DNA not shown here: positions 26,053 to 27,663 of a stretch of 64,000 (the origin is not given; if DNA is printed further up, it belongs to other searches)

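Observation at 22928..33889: Sigma-54-controlled operon encoding a four-subunit benzoyl-CoA-reductase-like radical enzyme, with both an AMP-ligase and a family III CoA-transferase plus an orphan binding protein; substrate unknown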

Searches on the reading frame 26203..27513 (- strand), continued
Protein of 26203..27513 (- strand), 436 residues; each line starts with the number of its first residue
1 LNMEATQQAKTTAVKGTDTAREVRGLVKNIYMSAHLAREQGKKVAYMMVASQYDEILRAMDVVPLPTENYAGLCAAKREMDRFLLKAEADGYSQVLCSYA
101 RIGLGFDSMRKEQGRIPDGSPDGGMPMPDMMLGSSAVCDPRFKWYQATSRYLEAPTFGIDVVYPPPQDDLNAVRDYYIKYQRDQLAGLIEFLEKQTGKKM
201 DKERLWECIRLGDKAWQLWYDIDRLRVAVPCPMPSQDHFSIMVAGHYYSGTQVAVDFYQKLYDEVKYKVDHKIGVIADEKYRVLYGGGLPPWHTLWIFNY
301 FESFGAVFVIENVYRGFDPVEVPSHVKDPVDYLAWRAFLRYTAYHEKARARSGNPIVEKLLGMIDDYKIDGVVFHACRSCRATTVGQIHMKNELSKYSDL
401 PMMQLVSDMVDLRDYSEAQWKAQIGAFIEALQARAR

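Call 62: find_encoding_contigs(protein=P0131, flank=8000, max_places=1)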
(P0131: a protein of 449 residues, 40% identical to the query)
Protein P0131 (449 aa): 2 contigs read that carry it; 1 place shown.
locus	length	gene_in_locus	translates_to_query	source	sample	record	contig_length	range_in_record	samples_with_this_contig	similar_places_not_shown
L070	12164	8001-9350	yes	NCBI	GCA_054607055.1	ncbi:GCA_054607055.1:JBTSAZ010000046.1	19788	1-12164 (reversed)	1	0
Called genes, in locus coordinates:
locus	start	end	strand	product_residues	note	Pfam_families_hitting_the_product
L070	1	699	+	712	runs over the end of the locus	PF02629:CoA_binding, PF13380:CoA_binding_2, PF13607:Succ_CoA_lig, PF19045:Ligase_CoA_2, PF08442:ATP-grasp_2, PF13549:ATP-grasp_5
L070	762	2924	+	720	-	PF02629:CoA_binding, PF13380:CoA_binding_2, PF13607:Succ_CoA_lig, PF19045:Ligase_CoA_2, PF08442:ATP-grasp_2, PF13549:ATP-grasp_5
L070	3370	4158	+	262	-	PF00106:adh_short, PF08659:KR, PF13561:adh_short_C2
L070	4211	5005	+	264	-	PF01869:BcrAD_BadFG, PF22521:HypF_C_2 (weak)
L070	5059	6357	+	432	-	PF02550:AcetylCoA_hydro, PF13336:AcetylCoA_hyd_C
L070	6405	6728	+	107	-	PF09723:Zn_ribbon_8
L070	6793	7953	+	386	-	PF06050:HGD-D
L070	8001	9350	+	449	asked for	PF06050:HGD-D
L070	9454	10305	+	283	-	PF00378:ECH_1, PF16113:ECH_2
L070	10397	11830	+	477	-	PF08541:ACP_syn_III_C (weak), PF01796:OB_ChsH2_C (weak)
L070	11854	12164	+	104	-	?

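Call 63: find_encoding_contigs(protein=P0271, flank=8000, max_places=1)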
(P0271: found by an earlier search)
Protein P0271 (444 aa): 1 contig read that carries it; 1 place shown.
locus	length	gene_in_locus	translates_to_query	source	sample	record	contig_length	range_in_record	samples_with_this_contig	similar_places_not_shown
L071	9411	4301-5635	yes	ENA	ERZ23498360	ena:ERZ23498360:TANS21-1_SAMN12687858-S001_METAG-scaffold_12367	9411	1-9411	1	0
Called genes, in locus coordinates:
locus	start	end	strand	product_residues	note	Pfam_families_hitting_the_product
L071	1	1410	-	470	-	?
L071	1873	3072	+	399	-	PF02515:CoA_transf_3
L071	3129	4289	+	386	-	PF06050:HGD-D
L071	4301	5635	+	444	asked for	PF06050:HGD-D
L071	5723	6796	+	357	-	PF01855:POR_N, PF02780:Transketolase_C (weak), PF17147:PFOR_II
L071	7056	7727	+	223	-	PF02775:TPP_enzyme_C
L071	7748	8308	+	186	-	PF01558:POR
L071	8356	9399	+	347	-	PF00389:2-Hacid_dh, PF02826:2-Hacid_dh_C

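Call 64: find_encoding_contigs(protein=P0122, flank=8000, max_places=1)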
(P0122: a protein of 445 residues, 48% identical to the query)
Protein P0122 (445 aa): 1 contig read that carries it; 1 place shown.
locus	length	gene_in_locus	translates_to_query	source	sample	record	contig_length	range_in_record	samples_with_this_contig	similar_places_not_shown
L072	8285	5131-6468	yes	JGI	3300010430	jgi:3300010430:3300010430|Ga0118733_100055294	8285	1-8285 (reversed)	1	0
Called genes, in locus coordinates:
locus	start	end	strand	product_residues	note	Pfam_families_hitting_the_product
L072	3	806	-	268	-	?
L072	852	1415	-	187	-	PF01558:POR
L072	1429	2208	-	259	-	PF02775:TPP_enzyme_C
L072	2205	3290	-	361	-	PF01855:POR_N, PF02780:Transketolase_C (weak), PF17147:PFOR_II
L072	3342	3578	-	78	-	PF25160:LdpA_Fe-S-bd (faint), PF00037:Fer4 (weak), PF12797:Fer4_2 (weak), PF12837:Fer4_6 (weak), PF13237:Fer4_10 (weak), PF14697:Fer4_21, PF12838:Fer4_7, PF13187:Fer4_9 (weak), +2 more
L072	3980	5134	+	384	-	PF06050:HGD-D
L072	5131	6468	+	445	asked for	PF06050:HGD-D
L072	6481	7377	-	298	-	PF06627:DUF1153, PF13518:HTH_28 (weak), PF00440:TetR_N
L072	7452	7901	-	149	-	PF00665:rve, PF13683:rve_3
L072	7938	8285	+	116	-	?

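Call 65: find_encoding_contigs(protein=P0124, flank=8000, max_places=1)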
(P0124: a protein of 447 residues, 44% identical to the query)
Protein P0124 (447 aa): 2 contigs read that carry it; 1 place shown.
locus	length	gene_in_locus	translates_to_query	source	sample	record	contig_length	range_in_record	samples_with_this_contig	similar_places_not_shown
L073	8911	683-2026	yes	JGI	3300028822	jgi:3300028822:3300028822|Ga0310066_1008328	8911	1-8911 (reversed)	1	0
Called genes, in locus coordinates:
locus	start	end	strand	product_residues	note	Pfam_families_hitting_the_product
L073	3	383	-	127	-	?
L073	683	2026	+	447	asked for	PF06050:HGD-D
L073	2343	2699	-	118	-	-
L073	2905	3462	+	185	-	PF13577:SnoaL_4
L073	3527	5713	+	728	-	PF04879:Molybdop_Fe4S4, PF00384:Molybdopterin, PF01568:Molydop_binding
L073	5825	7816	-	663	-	PF00724:Oxidored_FMN, PF00070:Pyr_redox (faint), PF01266:DAO (faint), PF07992:Pyr_redox_2, PF12831:FAD_oxidored (weak), PF13450:NAD_binding_8 (weak), PF13738:Pyr_redox_3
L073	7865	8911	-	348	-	?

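Call 76: search_protein_families(library=ncbifam, proteins=[L071:5723-6796:+, L071:7056-7727:+, L071:8356-9399:+, L071:1873-3072:+, L069:2350-4287:-, L069:970-2268:+], max_evalue=1e-20)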
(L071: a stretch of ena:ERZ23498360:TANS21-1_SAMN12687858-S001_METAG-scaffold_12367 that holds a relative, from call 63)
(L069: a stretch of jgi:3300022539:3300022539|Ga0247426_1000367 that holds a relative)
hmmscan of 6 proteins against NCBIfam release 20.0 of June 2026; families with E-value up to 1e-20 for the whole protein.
L071:5723-6796:+ (357 aa): 10 families
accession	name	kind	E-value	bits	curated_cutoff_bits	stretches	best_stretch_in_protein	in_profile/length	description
NF005507.0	PRK07119.1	subfamily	3e-119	397.9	399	1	3-337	3-335/352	3-methyl-2-oxobutanoate dehydrogenase subunit VorB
NF006412.0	PRK08659.1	equivalog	1.7e-71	241.5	411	2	3-183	4-184/378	2-oxoacid:acceptor oxidoreductase subunit alpha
TIGR03710.1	OAFO_sf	subfamily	9.4e-53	179.6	482.75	1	2-183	191-372/561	2-oxoacid:acceptor oxidoreductase subunit alpha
NF007206.0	PRK09627.1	equivalog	2.8e-48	164.8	579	1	5-182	4-181/375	2-oxoglutarate synthase subunit alpha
NF041170.1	Oxoac_fdxalpha_Archa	equivalog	2e-35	122.3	800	1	3-181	234-423/636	2-oxoacid:ferredoxin oxidoreductase subunit alpha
NF040682.1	PorA_Arch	equivalog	5e-30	104.7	550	0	4-183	3-181/387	pyruvate synthase subunit PorA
NF007201.0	PRK09622.1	equivalog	4.4e-27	95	590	0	8-173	14-177/405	2-oxoacid:ferredoxin oxidoreductase subunit alpha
NF045764.1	PhenlGlyoxDHPadG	equivalog_domain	2.2e-26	92.3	700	0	5-161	3-155/398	NADH-dependent phenylglyoxylate dehydrogenase subunit alpha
NF006233.0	PRK08367.1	equivalog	1.1e-25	90.4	625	0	4-182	4-181/394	pyruvate ferredoxin oxidoreductase subunit alpha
NF006232.0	PRK08366.1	equivalog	8.8e-22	77.3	646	0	5-182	8-182/394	2-ketoisovalerate ferredoxin oxidoreductase subunit alpha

L071:7056-7727:+ (223 aa): 3 families
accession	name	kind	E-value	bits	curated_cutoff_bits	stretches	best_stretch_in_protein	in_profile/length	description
NF008820.0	PRK11866.1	equivalog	1.1e-24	87.4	402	1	8-189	32-202/287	2-oxoacid ferredoxin oxidoreductase subunit beta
NF007207.0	PRK09628.1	equivalog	7.2e-24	84.9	364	1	6-211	31-230/277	2-oxoglutarate ferredoxin oxidoreductase subunit beta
TIGR02177.1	PorB_KorB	subfamily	5.3e-23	81.9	261.9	1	8-205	18-201/286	2-oxoacid:acceptor oxidoreductase, beta subunit, pyruvate/2-ketoisovalerate family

L071:8356-9399:+ (347 aa): 19 families
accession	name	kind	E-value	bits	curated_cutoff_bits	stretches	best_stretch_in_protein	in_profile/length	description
NF009714.1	PRK13243.1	equivalog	8e-73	245.6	455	1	24-334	21-326/332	glyoxylate reductase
TIGR01327.1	PGDH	equivalog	2.3e-63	214.8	454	1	39-330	29-310/525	phosphoglycerate dehydrogenase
NF011938.0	PRK15409.1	equivalog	1.8e-55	188.2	492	1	28-335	25-323/324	glyoxylate/hydroxypyruvate reductase GhrB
NF005069.0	PRK06487.1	equivalog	1.6e-53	181.8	448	1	40-315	38-305/320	2-hydroxyacid dehydrogenase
NF006263.0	PRK08410.1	equivalog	8e-50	170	389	1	41-312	33-298/311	D-2-hydroxyacid dehydrogenase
NF008759.0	PRK11790.1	equivalog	1e-41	143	404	1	18-308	25-300/410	phosphoglycerate dehydrogenase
NF005387.0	PRK06932.1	equivalog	2.2e-41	141.8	492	1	40-310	34-299/314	2-hydroxyacid dehydrogenase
NF005750.0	PRK07574.1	equivalog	2.7e-38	132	329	1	63-302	104-338/386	NAD-dependent formate dehydrogenase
NF041369.1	Dhydh_Halo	equivalog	4.2e-37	128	400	1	45-302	29-276/305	D-2-hydroxyacid dehydrogenase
NF000492.1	vanH_gen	exception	6.9e-36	123.9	540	1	16-278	9-255/312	D-lactate dehydrogenase VanH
NF006374.0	PRK08605.1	subfamily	6.2e-29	101.1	356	1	34-276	30-264/332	D-lactate dehydrogenase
NF001309.0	PRK00257.1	equivalog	4.9e-28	98.2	434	1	155-302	113-259/379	4-phosphoerythronate dehydrogenase PdxB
NF005027.0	PRK06436.1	equivalog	1.2e-27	96.9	261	1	72-303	48-262/303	2-hydroxyacid dehydrogenase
NF000371.1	vanH_Agroup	exception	1e-26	93.9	700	1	74-278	72-260/322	VanH-A/VanH-Pt family D-lactate dehydrogenase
NF000004.1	vanH-D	exception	5.9e-26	91.4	550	1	74-278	73-261/323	D-lactate dehydrogenase VanH-D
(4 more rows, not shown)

L071:1873-3072:+ (399 aa): 6 families
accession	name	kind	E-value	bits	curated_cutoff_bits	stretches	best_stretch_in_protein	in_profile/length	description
NF003809.0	PRK05398.1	subfamily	1.8e-66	224.5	442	2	1-213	1-212/416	formyl-CoA transferase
TIGR03253.1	oxalate_frc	equivalog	3.3e-64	217.1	504.2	2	2-214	1-212/416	formyl-CoA transferase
NF052585.1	SucGlutTfsCaiB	equivalog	1.2e-59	201.9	750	1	3-381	6-387/394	succinate--glutarate CoA-transferase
NF041294.1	Scnl_mescCoAtase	equivalog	6.7e-57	193.3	700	1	5-379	4-380/381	succinyl-CoA:mesaconate CoA-transferase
NF008511.0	PRK11430.1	equivalog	6.2e-55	186.9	522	1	3-361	8-357/381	CoA:oxalate CoA-transferase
NF002914.1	PRK03525.1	equivalog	3.6e-26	92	413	1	4-398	9-396/400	L-carnitine CoA-transferase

L069:2350-4287:- (645 aa): 47 families (the best 25 are shown)
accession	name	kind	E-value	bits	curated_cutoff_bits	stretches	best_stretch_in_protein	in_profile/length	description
NF004516.0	PRK05858.1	equivalog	9.8e-79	265.3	587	1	21-584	16-540/548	acetolactate synthase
NF004807.0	PRK06154.1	equivalog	4.8e-64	217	607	1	21-577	25-552/565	thiamine pyrophosphate-requiring protein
TIGR00118.1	acolac_lg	equivalog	8e-62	209.5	538.35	1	21-582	6-537/557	biosynthetic-type acetolactate synthase large subunit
NF004919.0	PRK06276.1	equivalog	2.1e-60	204.7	866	1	22-579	7-538/582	acetolactate synthase large subunit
NF058623.1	HdaclCoAlyACT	equivalog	2.8e-58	197.9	600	1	20-580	14-541/575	2-hydroxyacyl-CoA lyase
NF006721.0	PRK09259.1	equivalog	1.6e-57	195.5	557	1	216-583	205-554/574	oxalyl-CoA decarboxylase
NF006122.0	PRK08266.1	subfamily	7.4e-57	193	571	1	22-581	10-528/543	hypothetical protein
NF004710.0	PRK06048.1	equivalog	1.2e-56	192.4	976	1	22-581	14-539/561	acetolactate synthase large subunit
NF006187.0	PRK08322.1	equivalog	1.6e-55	188.6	509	2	22-173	8-159/548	acetolactate synthase large subunit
TIGR03254.1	oxalate_oxc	equivalog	1.7e-54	185.5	739.4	1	216-584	193-542/554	oxalyl-CoA decarboxylase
NF006203.0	PRK08327.1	equivalog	3.8e-54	184.1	456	1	22-580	15-569/571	thiamine pyrophosphate-requiring protein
NF005713.0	PRK07525.1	subfamily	2.4e-53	181.4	620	1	18-582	8-565/592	sulfoacetaldehyde acetyltransferase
NF005039.0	PRK06456.1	equivalog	2.4e-52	178.2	868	1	21-579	7-544/572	acetolactate synthase large subunit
NF006052.0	PRK08199.1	subfamily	3.8e-51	174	539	1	22-583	14-541/559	thiamine pyrophosphate protein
NF005860.0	PRK07789.1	equivalog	2.6e-49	168.1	881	1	22-569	40-570/615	acetolactate synthase large subunit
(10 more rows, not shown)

L069:970-2268:+ (432 aa): 1 family
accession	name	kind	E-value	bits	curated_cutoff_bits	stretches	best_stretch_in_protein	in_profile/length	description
NF004283.0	PRK05692.1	subfamily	8.5e-41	140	246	1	9-325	3-288/300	hydroxymethylglutaryl-CoA lyase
